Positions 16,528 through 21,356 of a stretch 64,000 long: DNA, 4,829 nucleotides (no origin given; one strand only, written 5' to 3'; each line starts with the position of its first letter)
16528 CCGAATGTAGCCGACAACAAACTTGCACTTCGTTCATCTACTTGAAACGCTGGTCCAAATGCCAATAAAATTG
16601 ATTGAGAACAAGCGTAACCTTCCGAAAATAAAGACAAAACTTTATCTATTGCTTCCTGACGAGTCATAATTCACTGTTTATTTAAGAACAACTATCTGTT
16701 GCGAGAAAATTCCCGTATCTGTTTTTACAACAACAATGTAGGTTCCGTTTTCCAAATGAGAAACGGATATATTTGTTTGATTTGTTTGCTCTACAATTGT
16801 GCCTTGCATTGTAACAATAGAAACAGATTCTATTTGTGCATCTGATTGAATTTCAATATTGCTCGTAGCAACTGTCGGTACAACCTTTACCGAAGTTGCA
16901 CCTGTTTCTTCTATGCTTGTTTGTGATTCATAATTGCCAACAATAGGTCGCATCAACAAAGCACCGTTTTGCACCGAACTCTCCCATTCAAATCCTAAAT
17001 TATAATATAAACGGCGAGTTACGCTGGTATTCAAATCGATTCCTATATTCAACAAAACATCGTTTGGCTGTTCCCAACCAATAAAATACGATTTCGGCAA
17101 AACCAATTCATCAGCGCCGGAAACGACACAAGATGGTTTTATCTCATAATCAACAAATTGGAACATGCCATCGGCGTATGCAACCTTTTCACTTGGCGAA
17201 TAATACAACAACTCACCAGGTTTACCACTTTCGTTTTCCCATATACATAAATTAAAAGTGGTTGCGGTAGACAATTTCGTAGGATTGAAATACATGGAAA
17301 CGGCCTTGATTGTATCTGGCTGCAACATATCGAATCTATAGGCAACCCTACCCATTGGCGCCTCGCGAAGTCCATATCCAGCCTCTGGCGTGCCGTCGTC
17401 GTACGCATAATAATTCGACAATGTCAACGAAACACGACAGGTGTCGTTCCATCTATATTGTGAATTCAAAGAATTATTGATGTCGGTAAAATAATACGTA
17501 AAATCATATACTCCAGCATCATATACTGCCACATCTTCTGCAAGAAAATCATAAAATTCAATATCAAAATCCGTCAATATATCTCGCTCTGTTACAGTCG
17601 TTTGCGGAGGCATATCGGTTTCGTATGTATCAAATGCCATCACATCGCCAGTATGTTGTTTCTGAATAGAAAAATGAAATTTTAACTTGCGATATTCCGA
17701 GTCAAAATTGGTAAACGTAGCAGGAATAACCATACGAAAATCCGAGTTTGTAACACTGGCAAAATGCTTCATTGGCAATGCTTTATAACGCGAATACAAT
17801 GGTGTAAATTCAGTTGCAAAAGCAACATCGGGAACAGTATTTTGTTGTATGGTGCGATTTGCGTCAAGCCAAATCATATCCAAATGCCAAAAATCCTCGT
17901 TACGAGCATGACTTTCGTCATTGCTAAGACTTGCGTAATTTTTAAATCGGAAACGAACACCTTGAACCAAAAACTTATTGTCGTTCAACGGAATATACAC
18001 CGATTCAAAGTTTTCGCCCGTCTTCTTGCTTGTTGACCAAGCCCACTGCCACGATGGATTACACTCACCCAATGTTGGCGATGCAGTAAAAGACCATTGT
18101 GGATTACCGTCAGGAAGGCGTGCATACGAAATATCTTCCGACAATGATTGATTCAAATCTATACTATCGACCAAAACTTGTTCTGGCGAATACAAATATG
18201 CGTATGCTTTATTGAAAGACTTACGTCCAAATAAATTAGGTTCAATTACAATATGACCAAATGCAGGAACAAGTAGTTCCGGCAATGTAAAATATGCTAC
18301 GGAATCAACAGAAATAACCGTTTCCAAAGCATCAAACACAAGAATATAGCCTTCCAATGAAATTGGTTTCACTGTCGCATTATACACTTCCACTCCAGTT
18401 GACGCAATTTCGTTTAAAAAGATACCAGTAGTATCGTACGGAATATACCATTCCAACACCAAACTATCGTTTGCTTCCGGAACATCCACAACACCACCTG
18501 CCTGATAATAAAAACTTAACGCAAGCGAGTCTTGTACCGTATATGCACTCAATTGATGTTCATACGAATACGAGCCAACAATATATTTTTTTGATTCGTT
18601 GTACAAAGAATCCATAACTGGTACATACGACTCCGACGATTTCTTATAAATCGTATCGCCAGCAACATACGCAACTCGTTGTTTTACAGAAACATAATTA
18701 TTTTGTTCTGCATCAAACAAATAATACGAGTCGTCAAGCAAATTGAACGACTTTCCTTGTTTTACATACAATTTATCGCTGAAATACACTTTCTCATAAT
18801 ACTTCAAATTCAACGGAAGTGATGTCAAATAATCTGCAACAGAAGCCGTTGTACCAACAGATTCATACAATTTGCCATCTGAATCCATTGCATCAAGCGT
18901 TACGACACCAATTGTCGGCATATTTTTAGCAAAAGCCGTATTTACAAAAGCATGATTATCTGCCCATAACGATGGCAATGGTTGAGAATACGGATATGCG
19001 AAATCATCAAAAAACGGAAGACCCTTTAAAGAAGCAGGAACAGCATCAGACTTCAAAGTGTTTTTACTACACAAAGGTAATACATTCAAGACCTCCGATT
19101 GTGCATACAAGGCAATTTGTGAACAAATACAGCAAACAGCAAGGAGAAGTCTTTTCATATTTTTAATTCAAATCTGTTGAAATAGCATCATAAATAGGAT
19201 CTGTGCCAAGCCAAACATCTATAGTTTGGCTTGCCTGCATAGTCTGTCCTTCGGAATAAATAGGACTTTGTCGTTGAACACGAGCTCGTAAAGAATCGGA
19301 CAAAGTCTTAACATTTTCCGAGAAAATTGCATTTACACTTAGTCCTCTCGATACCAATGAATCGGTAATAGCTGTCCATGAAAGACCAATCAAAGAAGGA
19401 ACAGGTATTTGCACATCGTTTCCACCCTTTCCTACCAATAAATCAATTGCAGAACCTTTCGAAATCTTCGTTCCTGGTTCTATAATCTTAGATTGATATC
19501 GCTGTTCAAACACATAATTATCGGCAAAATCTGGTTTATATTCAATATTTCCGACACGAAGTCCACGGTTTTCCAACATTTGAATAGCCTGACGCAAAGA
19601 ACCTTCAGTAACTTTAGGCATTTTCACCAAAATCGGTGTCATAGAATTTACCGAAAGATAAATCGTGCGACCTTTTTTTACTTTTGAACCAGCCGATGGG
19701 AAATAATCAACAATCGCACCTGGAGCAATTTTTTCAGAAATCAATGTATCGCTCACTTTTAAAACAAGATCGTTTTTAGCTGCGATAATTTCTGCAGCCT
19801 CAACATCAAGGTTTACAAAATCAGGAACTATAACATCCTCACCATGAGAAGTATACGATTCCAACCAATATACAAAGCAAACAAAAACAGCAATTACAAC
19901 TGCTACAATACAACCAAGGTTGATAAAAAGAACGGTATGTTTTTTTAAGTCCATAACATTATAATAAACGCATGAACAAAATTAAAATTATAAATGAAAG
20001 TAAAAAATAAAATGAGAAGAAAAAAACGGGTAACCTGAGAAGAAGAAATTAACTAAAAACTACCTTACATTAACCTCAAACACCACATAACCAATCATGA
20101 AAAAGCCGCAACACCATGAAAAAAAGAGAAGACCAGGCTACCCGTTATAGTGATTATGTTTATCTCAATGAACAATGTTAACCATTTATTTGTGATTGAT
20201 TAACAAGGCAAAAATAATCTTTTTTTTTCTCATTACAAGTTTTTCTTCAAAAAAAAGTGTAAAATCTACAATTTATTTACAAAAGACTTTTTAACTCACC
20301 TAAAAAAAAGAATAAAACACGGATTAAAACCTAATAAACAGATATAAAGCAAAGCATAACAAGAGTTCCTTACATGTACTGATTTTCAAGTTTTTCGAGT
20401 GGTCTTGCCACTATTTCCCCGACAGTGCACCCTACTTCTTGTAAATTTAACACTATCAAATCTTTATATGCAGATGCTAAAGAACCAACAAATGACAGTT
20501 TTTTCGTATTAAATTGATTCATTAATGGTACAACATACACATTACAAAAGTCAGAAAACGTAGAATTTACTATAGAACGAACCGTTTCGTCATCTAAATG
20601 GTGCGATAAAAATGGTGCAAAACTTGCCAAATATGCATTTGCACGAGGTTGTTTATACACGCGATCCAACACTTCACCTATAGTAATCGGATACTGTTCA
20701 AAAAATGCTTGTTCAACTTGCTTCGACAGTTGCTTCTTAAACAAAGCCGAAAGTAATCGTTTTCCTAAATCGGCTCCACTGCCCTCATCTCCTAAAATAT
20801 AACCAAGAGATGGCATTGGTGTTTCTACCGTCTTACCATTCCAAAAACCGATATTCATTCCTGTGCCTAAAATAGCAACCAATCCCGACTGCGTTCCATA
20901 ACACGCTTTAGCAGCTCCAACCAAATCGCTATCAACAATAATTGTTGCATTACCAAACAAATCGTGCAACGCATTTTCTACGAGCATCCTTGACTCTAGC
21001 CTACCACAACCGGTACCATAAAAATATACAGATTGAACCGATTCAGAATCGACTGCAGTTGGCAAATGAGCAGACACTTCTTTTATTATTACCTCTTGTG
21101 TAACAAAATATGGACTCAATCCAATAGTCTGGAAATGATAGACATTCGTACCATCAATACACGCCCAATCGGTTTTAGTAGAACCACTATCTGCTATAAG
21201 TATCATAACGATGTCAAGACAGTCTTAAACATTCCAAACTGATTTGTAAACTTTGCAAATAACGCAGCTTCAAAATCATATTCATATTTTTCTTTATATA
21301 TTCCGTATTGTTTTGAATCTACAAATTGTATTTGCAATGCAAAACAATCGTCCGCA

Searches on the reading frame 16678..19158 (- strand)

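Call 51: search_protein_families(library=pfam, proteins=[window:16678-19158:-], max_evalue=0.00001)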
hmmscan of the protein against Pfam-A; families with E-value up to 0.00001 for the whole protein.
window:16678-19158:- (826 aa): 1 family
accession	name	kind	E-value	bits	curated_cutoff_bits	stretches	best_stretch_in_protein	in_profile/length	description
PF18962.6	Por_Secre_tail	-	2.4e-06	28.2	27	1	765-824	7-75/75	Secretion system C-terminal sorting domain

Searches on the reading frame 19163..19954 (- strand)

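Call 51: search_protein_families(library=pfam, proteins=[window:19163-19954:-], max_evalue=0.00001)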
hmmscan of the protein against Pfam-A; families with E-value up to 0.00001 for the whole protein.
window:19163-19954:- (263 aa): 1 family
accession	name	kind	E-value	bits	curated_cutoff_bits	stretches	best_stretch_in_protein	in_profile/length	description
PF03793.24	PASTA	-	4.6e-26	91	23.2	2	41-103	1-63/64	PASTA domain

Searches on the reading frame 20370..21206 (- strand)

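Call 51: search_protein_families(library=pfam, proteins=[window:20370-21206:-], max_evalue=0.00001)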
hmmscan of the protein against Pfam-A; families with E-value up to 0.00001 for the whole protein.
window:20370-21206:- (278 aa): 1 family
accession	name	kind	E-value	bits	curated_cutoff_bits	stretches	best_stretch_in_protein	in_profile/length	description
PF01869.26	BcrAD_BadFG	-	1.3e-06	28.6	31.5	1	6-247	4-234/271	BadF/BadG/BcrA/BcrD ATPase family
